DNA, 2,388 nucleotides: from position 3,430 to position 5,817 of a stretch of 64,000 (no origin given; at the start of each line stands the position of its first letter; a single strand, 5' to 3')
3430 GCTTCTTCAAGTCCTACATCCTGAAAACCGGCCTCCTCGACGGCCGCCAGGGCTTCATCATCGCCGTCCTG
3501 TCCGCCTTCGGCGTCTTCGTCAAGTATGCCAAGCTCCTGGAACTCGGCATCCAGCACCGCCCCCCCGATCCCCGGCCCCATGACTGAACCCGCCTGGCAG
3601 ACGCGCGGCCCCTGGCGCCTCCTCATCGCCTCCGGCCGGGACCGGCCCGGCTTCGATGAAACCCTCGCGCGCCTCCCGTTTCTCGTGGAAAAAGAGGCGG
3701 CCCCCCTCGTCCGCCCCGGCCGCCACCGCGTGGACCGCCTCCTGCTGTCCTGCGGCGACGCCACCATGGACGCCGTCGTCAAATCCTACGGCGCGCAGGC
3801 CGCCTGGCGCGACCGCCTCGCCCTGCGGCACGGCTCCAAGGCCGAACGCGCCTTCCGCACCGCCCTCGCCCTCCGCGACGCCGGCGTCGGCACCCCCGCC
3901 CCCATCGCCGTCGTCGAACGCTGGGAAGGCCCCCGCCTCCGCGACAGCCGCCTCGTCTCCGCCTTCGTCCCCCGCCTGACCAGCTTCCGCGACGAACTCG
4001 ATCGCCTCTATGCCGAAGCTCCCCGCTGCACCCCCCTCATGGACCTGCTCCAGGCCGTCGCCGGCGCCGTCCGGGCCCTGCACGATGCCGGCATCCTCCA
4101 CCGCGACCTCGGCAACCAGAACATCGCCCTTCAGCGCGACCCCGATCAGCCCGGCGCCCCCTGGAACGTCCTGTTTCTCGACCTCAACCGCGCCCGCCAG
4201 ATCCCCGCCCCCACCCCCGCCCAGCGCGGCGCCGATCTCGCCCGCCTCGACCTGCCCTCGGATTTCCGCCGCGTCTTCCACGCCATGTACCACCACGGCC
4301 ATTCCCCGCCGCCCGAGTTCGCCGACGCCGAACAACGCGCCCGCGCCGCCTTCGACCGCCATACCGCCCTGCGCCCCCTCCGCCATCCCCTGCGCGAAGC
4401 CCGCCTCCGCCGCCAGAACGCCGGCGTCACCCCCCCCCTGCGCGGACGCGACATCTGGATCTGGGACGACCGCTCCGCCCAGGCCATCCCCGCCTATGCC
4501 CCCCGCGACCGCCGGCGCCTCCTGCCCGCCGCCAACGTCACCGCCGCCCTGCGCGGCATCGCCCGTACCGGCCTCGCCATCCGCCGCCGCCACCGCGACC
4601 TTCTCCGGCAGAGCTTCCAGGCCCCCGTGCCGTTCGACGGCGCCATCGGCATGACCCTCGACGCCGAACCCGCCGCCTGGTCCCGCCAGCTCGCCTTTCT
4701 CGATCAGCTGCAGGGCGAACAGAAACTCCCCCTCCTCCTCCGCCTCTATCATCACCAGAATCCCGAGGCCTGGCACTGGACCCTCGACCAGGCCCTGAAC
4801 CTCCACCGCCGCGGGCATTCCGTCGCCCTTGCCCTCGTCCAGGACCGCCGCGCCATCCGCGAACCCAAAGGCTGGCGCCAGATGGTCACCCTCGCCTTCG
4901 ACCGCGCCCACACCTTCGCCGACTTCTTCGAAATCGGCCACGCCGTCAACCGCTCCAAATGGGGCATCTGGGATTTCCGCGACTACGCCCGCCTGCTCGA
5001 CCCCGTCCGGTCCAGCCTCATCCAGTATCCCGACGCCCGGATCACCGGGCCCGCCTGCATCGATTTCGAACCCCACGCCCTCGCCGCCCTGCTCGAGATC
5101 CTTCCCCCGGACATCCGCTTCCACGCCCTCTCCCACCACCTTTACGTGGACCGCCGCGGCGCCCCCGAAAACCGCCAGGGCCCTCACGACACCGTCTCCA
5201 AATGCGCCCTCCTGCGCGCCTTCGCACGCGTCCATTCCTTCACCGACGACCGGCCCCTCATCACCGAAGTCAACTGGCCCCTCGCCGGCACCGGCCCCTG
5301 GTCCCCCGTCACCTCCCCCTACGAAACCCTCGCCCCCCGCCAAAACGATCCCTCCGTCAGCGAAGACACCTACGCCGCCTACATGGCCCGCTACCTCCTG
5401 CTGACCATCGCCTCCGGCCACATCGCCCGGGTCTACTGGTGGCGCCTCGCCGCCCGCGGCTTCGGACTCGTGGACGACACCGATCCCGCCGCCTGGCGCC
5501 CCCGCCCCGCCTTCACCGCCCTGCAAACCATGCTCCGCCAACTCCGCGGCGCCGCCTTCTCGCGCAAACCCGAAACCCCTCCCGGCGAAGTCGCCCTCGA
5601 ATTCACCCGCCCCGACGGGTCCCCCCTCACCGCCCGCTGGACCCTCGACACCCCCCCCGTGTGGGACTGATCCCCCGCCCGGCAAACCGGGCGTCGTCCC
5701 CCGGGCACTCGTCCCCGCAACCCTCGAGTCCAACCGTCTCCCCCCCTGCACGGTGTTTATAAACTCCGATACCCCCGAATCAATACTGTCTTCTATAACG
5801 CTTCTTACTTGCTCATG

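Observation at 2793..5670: LPS-type kinase (Kdo/WaaP family) fused in one frame to a glycoside-hydrolase-like TIM-barrel domain, coupled to a GT2 gene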

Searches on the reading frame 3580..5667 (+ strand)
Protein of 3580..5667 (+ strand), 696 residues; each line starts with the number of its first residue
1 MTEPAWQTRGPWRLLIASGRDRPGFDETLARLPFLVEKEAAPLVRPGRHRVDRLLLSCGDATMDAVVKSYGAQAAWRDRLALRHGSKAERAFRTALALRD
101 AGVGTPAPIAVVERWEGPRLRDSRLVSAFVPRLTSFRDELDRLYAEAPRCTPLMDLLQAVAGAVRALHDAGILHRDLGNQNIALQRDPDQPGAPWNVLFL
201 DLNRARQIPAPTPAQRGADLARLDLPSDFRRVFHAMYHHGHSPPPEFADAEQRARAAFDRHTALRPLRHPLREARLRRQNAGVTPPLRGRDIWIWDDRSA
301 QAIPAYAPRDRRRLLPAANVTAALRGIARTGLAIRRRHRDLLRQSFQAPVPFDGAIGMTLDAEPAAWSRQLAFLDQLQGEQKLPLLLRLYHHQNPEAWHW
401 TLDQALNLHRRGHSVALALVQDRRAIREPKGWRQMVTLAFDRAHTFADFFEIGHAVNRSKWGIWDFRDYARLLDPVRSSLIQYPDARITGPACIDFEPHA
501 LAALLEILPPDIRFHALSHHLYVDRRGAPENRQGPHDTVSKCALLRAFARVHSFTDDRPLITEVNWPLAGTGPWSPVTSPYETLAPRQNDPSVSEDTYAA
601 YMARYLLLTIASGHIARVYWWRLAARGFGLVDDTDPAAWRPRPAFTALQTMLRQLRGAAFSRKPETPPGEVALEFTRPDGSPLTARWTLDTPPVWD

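Call 3: search_protein_families(library=pfam, proteins=[window:3580-5667:+], max_evalue=1)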
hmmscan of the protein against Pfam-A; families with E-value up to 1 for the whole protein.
window:3580-5667:+ (696 aa): 4 families
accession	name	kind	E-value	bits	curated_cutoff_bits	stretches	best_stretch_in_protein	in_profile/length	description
PF06293.20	Kdo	-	9e-11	42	21.3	1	87-224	57-187/207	Lipopolysaccharide kinase (Kdo/WaaP) family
PF17667.7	Pkinase_fungal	-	0.0024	17.1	24.1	1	155-209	287-343/387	Fungal protein kinase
PF00069.31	Pkinase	-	0.0031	17.4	31.7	1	155-187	102-134/263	Protein kinase domain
PF07714.23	PK_Tyr_Ser-Thr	-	0.2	11.4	23.1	1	147-186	98-137/258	Protein tyrosine and serine/threonine kinase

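Call 4: search_protein_families(library=ncbifam, proteins=[window:3580-5667:+], max_evalue=1)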
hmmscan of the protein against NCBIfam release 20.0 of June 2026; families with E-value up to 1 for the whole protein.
window:3580-5667:+ (696 aa): 6 families
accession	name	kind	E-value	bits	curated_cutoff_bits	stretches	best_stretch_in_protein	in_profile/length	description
NF011703.0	PRK15123.1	equivalog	3.6e-09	35.9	170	1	88-223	75-210/268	lipopolysaccharide core heptose(I) kinase RfaP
NF002475.0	PRK01723.1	equivalog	3.2e-06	26.4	142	1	88-224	88-208/241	3-deoxy-D-manno-octulosonic acid kinase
NF038151.1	lanthi_synth_III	equivalog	0.0091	14.4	575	1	153-208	338-386/833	class III lanthionine synthetase LanKC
NF033483.0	PknB_PASTA_kin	equivalog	0.015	14.3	450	1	154-187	110-143/563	Stk1 family PASTA domain-containing Ser/Thr kinase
TIGR03724.2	arch_bud32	equivalog_domain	0.024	14.1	125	1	155-186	89-120/193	KEOPS complex kinase/ATPase Bud32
NF007174.0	PRK09605.1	equivalog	0.33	9.4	447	1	155-187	431-463/535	bifunctional N(6)-L-threonylcarbamoyladenine synthase/serine/threonine protein kinase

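Call 6: find_homologous_proteins(query=window:3580-5667:+)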
Query window:3580-5667:+ (696 aa): 558 proteins with E <= 0.001 among 8000 candidates; the best 120 are listed.
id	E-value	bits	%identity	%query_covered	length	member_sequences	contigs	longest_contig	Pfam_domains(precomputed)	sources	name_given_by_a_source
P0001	0.0e+0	1586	99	100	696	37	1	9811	PF06293.21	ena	-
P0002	0.0e+0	1339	83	100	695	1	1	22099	PF06293.21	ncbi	-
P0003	0.0e+0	1307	82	100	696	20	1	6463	PF06293.21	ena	-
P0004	0.0e+0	1285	80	100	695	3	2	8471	PF06293.21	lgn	-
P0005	0.0e+0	1271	80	100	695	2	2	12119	PF06293.21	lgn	-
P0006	0.0e+0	1260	78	100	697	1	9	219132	PF06293.21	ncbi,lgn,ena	-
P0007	0.0e+0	1260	78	100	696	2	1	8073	PF06293.21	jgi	jgi:hypothetical protein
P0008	0.0e+0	1253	79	100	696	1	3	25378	PF06293.21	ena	-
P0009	0.0e+0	1252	78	100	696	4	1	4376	PF06293.21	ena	-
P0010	0.0e+0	1249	77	100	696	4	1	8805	PF06293.21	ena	-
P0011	0.0e+0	1249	78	100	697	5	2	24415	PF06293.21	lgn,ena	-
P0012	0.0e+0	1248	78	100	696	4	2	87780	PF06293.21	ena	-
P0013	0.0e+0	1248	77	100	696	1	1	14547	PF06293.21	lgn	-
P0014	0.0e+0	1245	78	100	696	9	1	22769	PF06293.21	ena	-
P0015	0.0e+0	1242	78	100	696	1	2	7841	PF06293.21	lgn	-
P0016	0.0e+0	1242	77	100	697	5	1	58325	PF06293.21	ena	-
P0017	0.0e+0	1242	77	100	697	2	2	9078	PF06293.21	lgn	-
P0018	0.0e+0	1238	77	100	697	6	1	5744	PF06293.21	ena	-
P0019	0.0e+0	1229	76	100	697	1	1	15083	PF06293.21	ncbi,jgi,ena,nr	ncbi:MAG TPA: hypothetical protein DCM68_07170 [Verrucomicrobia bacterium]|nr:hypothetical protein [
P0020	0.0e+0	1227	76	100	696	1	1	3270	PF06293.21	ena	-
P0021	0.0e+0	1226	76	100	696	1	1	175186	PF06293.21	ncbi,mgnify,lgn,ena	mgnify:CR=1 FL=1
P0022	0.0e+0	1224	77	100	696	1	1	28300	PF06293.21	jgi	jgi:hypothetical protein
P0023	0.0e+0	1220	75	100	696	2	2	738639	PF06293.21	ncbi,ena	-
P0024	0.0e+0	1220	77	100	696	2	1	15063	PF06293.21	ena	-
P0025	0.0e+0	1219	77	100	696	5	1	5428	PF06293.21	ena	-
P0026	0.0e+0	1217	76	100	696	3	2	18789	PF06293.21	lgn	-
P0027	0.0e+0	1217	77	100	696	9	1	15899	PF06293.21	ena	-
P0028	0.0e+0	1214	74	100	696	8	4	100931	PF06293.21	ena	-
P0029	0.0e+0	1214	75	100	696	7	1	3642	PF06293.21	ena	-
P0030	0.0e+0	1214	76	100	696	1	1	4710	PF06293.21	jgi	jgi:hypothetical protein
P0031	0.0e+0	1210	76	100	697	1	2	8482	PF06293.21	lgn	-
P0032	0.0e+0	1210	77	100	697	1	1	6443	PF06293.21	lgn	-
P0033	0.0e+0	1207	75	100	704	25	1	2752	PF06293.21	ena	-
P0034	0.0e+0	1206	75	100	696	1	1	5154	PF06293.21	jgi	-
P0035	0.0e+0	1206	74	100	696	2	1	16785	PF06293.21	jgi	-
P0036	0.0e+0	1206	75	100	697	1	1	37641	PF06293.21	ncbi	-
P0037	0.0e+0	1204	75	100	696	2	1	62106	PF06293.21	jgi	jgi:tRNA A-37 threonylcarbamoyl transferase component Bud32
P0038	0.0e+0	1204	76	100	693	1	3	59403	PF06293.21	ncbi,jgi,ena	-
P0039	0.0e+0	1201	74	100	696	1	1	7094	PF06293.21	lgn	-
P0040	0.0e+0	1200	74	100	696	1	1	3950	PF06293.21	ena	-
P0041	0.0e+0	1200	74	100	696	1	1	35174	PF06293.21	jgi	-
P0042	0.0e+0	1200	75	100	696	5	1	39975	PF06293.21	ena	-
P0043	0.0e+0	1199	75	100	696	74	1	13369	PF06293.21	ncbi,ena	-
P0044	0.0e+0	1198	73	100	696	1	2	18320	PF06293.21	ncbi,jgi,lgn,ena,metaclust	metaclust:\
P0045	0.0e+0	1197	75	100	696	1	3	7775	PF06293.21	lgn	-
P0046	0.0e+0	1191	74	100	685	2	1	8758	PF06293.21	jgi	-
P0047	0.0e+0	1190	74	100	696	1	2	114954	PF06293.21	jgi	jgi:Lipopolysaccharide kinase (Kdo/WaaP) family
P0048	0.0e+0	1186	73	100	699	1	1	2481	PF06293.21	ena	-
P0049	0.0e+0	1185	73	100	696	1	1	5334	PF06293.21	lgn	-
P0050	0.0e+0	1184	74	100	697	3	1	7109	PF06293.21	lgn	-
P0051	0.0e+0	1183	75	100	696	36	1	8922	PF06293.21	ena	-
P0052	0.0e+0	1182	75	100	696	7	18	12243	PF06293.21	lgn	-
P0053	0.0e+0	1178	74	100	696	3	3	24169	PF06293.21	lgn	-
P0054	0.0e+0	1163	73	100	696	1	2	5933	PF06293.21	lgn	-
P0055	0.0e+0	1157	71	100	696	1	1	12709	PF06293.21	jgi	-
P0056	0.0e+0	1126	72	100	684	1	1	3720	PF06293.21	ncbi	-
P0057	0.0e+0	1124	71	100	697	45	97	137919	PF06293.21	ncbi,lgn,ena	-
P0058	0.0e+0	1123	72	100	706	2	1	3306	PF06293.21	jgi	jgi:tRNA A-37 threonylcarbamoyl transferase component Bud32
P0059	0.0e+0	1120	71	99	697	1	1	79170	PF06293.21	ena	-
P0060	0.0e+0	1114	72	100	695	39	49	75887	PF06293.21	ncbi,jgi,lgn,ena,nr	ncbi:MAG TPA: lipopolysaccharide kinase InaA family protein [Kiritimatiellia bacterium]|jgi:tRNA A-3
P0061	0.0e+0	1100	71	100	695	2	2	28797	PF06293.21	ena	-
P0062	0.0e+0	1030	65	100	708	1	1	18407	PF06293.21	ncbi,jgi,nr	ncbi:MAG: lipopolysaccharide kinase InaA family protein [Verrucomicrobiota bacterium]|jgi:tRNA A-37 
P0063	9.2e-277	938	63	99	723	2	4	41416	PF06293.21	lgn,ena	-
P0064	2.3e-254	864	60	100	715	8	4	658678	PF06293.21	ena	-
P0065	1.7e-253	861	61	99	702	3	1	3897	PF06293.21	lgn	-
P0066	1.6e-244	832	56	99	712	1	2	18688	PF06293.21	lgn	-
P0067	2.5e-243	828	60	100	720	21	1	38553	PF06293.21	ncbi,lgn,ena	-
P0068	8.5e-223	760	51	98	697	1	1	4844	PF06293.21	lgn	-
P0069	5.3e-222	757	56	92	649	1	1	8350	PF06293.21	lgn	-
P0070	2.5e-221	755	51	98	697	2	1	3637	PF06293.21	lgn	-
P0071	9.8e-220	750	51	98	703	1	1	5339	PF06293.21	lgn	-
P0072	2.7e-215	735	51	99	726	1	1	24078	PF06293.21,PF07714.24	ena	-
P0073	8.3e-215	734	51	99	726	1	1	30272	PF06293.21,PF07714.24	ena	-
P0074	2.8e-213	728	50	99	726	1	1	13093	PF06293.21,PF07714.24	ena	-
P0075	3.3e-213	728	51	99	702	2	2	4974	PF06293.21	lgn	-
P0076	5.6e-210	718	50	98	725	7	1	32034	PF06293.21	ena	-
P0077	6.8e-210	717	49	99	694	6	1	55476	PF06293.21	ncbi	-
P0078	1.3e-209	716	48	99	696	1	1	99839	PF06293.21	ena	-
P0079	1.7e-209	716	50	99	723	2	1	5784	PF06293.21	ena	-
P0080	9.1e-209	714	53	94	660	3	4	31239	PF06293.21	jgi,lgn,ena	jgi:hypothetical protein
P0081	1.4e-208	713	74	61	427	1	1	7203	PF06293.21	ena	-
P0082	1.6e-208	713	50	99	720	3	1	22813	PF06293.21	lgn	-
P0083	1.8e-207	709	49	99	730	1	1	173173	PF06293.21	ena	-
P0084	1.4e-204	700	51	95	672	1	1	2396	PF06293.21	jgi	jgi:tRNA A-37 threonylcarbamoyl transferase component Bud32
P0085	2.4e-204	699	49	99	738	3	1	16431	PF06293.21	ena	-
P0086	4.5e-204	698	51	94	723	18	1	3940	PF06293.21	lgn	-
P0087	8.5e-204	697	51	94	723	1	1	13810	PF06293.21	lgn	-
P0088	3.6e-203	695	49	99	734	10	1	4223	PF06293.21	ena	-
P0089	4.9e-203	695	51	94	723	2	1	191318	PF06293.21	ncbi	ncbi:MAG: lipopolysaccharide kinase InaA family protein [Candidatus Spyradosoma sp.]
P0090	7.1e-202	691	48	99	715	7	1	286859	PF06293.21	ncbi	-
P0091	7.3e-201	687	48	99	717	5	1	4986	PF06293.21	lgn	-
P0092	9.6e-201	687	48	99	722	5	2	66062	PF06293.21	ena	-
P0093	1.2e-200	687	49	94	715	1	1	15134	PF06293.21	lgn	-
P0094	1.7e-199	683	48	99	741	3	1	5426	PF06293.21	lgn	-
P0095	3.7e-199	682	48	100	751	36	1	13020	PF06293.21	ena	-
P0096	5.0e-199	681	48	99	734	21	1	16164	PF06293.21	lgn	-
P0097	5.3e-199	681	51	90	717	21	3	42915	PF06293.21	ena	-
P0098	5.3e-199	681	49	98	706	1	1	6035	PF06293.21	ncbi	-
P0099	1.2e-198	680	48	99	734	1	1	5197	PF06293.21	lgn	-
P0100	1.6e-197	676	48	98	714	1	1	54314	PF06293.21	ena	-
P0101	3.7e-196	672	49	95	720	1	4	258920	PF06293.21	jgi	-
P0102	3.9e-196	672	49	94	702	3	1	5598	PF06293.21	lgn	-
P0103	1.2e-195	670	48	98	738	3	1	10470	PF06293.21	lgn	-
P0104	1.3e-195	670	47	99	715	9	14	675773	PF06293.21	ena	-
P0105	4.1e-195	668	51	90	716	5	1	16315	PF06293.21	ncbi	-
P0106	1.0e-193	664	48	99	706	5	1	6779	PF06293.21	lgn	-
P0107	8.9e-193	661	50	92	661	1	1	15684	PF06293.21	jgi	-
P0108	3.0e-192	659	50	93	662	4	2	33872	PF06293.21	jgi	jgi:hypothetical protein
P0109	5.5e-192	658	48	97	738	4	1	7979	PF06293.21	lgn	-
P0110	1.2e-191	657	47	99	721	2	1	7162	PF06293.21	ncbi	-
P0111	2.0e-191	656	48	99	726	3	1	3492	PF06293.21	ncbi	-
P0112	3.6e-190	652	47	99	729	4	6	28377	PF06293.21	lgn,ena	-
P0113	1.1e-189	651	47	97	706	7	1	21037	PF06293.21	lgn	-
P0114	1.3e-189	650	50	93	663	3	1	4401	PF06293.21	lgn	-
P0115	7.8e-189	648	49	94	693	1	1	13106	PF06293.21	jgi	jgi:hypothetical protein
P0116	5.1e-188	645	50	92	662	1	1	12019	PF06293.21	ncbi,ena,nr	ncbi:MAG: hypothetical protein IJS32_09010 [Kiritimatiellae bacterium]|nr:hypothetical protein [Kiri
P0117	4.5e-187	642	46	94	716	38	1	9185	PF06293.21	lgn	-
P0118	1.8e-186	640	48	93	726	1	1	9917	PF06293.21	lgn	-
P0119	1.9e-186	640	46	99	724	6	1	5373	PF06293.21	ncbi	-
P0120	3.3e-186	639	46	96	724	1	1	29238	PF06293.21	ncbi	-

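Call 18: find_encoding_contigs(protein=P0064, flank=8000, max_places=2)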
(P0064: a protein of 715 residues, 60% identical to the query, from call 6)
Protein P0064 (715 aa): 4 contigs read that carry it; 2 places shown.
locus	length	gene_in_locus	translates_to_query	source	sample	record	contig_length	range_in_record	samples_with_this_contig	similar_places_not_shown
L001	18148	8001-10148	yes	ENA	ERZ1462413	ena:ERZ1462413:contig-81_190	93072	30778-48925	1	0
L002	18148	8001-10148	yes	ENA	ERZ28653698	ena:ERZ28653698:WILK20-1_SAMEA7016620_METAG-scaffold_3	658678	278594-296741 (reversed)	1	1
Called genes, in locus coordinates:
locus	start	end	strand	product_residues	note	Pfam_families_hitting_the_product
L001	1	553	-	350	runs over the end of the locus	PF28028:Amuc_1100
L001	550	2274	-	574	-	PF11104:PilM_2, PF14450:FtsA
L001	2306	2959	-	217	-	PF28178:Amuc_1102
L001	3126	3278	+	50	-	-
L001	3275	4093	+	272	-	PF04338:DUF481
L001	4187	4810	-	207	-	PF01209:Ubie_methyltran (weak), PF13489:Methyltransf_23, PF13847:Methyltransf_31, PF08241:Methyltransf_11, PF08242:Methyltransf_12, PF13649:Methyltransf_25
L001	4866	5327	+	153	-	PF08753:NikR_C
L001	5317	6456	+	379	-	-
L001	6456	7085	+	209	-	PF07963:N_methyl (weak)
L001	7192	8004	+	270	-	PF00535:Glycos_transf_2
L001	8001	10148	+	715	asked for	PF06293:Kdo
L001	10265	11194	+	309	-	-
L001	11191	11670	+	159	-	PF13302:Acetyltransf_3, PF13523:Acetyltransf_8 (faint), PF00583:Acetyltransf_1 (weak)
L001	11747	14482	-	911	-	PF07697:7TMR-HDED, PF07698:7TM-7TMR_HD, PF01966:HD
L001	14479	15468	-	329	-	PF02562:PhoH, PF13604:AAA_30 (weak)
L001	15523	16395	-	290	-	PF10609:ParA, PF01656:CbiA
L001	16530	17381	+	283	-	-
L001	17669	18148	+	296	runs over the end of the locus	PF19293:CdaA_N (weak), PF02457:DAC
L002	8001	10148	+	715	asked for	PF06293:Kdo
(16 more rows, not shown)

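Call 19: find_encoding_contigs(protein=P0104, flank=8000, max_places=2)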
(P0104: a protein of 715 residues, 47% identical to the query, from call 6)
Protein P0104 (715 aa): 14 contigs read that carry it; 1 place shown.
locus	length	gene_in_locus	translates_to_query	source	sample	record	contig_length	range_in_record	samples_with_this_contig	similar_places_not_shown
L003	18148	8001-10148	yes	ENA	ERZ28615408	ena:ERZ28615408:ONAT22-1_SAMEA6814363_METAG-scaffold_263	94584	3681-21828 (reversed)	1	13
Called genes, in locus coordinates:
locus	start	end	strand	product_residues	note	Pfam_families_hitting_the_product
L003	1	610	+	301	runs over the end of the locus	PF00483:NTP_transferase, PF12804:NTP_transf_3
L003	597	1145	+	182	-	PF00908:dTDP_sugar_isom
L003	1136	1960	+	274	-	PF01370:Epimerase, PF02719:Polysacc_synt_2 (faint), PF04321:RmlD_sub_bind, PF16363:GDP_Man_Dehyd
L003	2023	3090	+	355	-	PF01073:3Beta_HSD, PF01370:Epimerase, PF02719:Polysacc_synt_2, PF04321:RmlD_sub_bind, PF16363:GDP_Man_Dehyd, PF07993:NAD_binding_4 (weak)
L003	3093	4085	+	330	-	PF13524:Glyco_trans_1_2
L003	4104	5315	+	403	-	PF13439:Glyco_transf_4, PF00534:Glycos_transf_1, PF13692:Glyco_trans_1_4, PF13524:Glyco_trans_1_2 (weak)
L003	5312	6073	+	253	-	PF06176:WaaY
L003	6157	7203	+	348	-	-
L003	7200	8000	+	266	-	PF01755:Glyco_transf_25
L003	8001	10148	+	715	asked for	PF06293:Kdo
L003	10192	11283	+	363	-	PF13439:Glyco_transf_4 (weak), PF13579:Glyco_trans_4_4 (faint), PF00534:Glycos_transf_1, PF13692:Glyco_trans_1_4, PF20706:GT4-conflict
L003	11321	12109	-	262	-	PF01755:Glyco_transf_25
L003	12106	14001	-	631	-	PF11893:DUF3413, PF00884:Sulfatase, PF01663:Phosphodiest (weak), PF02995:DUF229 (faint)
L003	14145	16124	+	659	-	PF00884:Sulfatase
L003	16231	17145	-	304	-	PF01259:SAICAR_synt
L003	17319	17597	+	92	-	-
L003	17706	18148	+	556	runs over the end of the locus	PF00501:AMP-binding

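Call 20: find_encoding_contigs(protein=P0090, flank=8000, max_places=1)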
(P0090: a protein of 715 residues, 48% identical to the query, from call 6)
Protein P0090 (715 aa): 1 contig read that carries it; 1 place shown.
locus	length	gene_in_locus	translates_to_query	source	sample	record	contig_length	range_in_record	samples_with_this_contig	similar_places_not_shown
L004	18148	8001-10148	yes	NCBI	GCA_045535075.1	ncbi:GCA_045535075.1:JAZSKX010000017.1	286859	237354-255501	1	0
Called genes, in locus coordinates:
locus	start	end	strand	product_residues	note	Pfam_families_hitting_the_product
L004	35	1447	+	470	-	PF05221:AdoHcyase, PF00670:AdoHcyase_NAD, PF02826:2-Hacid_dh_C (weak)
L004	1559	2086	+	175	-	-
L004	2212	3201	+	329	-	-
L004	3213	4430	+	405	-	PF11104:PilM_2 (faint), PF02491:SHS2_FTSA (weak), PF06277:EutA, PF06723:MreB_Mbl (faint), PF14450:FtsA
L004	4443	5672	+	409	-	PF00091:Tubulin, PF12327:FtsZ_C (weak)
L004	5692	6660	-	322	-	PF01479:S4 (weak), PF00849:PseudoU_synth_2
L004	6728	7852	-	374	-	PF00639:Rotamase (faint)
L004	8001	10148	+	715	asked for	PF06293:Kdo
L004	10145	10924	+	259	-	PF00535:Glycos_transf_2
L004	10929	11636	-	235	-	PF06176:WaaY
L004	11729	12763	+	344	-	PF13439:Glyco_transf_4 (faint), PF00534:Glycos_transf_1, PF13692:Glyco_trans_1_4, PF20706:GT4-conflict (weak)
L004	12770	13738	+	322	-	PF00106:adh_short (faint), PF01073:3Beta_HSD, PF01370:Epimerase, PF02719:Polysacc_synt_2, PF04321:RmlD_sub_bind (weak), PF07993:NAD_binding_4 (faint), PF13460:NAD_binding_10, PF16363:GDP_Man_Dehyd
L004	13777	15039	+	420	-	PF03721:UDPG_MGDP_dh_N, PF00984:UDPG_MGDP_dh, PF03720:UDPG_MGDP_dh_C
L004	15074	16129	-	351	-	PF00730:HhH-GPD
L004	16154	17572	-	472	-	-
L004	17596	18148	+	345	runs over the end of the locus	PF13593:SBF_like, PF01758:SBF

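Call 21: find_encoding_contigs(protein=P0077, flank=8000, max_places=1)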
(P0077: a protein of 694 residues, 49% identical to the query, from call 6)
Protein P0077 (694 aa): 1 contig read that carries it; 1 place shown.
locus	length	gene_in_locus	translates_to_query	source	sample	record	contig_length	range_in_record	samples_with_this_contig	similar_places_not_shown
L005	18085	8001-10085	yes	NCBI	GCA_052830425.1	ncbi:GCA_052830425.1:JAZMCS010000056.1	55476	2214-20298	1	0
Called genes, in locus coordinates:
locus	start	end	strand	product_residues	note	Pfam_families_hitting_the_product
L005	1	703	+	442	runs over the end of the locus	PF02646:RmuC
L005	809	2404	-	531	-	-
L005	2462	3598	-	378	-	PF00155:Aminotran_1_2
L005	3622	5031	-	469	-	PF04055:Radical_SAM, PF06969:HemN_C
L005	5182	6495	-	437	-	PF05697:Trigger_N, PF00254:FKBP_C (weak), PF05698:Trigger_C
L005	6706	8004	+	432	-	PF01210:NAD_Gly3P_dh_N (faint), PF03446:NAD_binding_2 (faint), PF03721:UDPG_MGDP_dh_N, PF00984:UDPG_MGDP_dh, PF03720:UDPG_MGDP_dh_C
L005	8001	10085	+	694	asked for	PF06293:Kdo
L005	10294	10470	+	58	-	-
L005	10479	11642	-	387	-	PF13439:Glyco_transf_4, PF00534:Glycos_transf_1, PF13692:Glyco_trans_1_4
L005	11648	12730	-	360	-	PF13439:Glyco_transf_4 (faint), PF13692:Glyco_trans_1_4, PF00534:Glycos_transf_1, PF20706:GT4-conflict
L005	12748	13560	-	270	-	PF00535:Glycos_transf_2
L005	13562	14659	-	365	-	PF01041:DegT_DnrJ_EryC1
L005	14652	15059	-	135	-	PF05523:FdtA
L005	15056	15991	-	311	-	-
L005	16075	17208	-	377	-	PF01073:3Beta_HSD, PF01370:Epimerase, PF02719:Polysacc_synt_2, PF04321:RmlD_sub_bind, PF16363:GDP_Man_Dehyd, PF07993:NAD_binding_4, PF16363:GDP_Man_Dehyd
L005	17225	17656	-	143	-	PF13366:PDDEXK_3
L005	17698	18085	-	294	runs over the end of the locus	PF00483:NTP_transferase, PF12804:NTP_transf_3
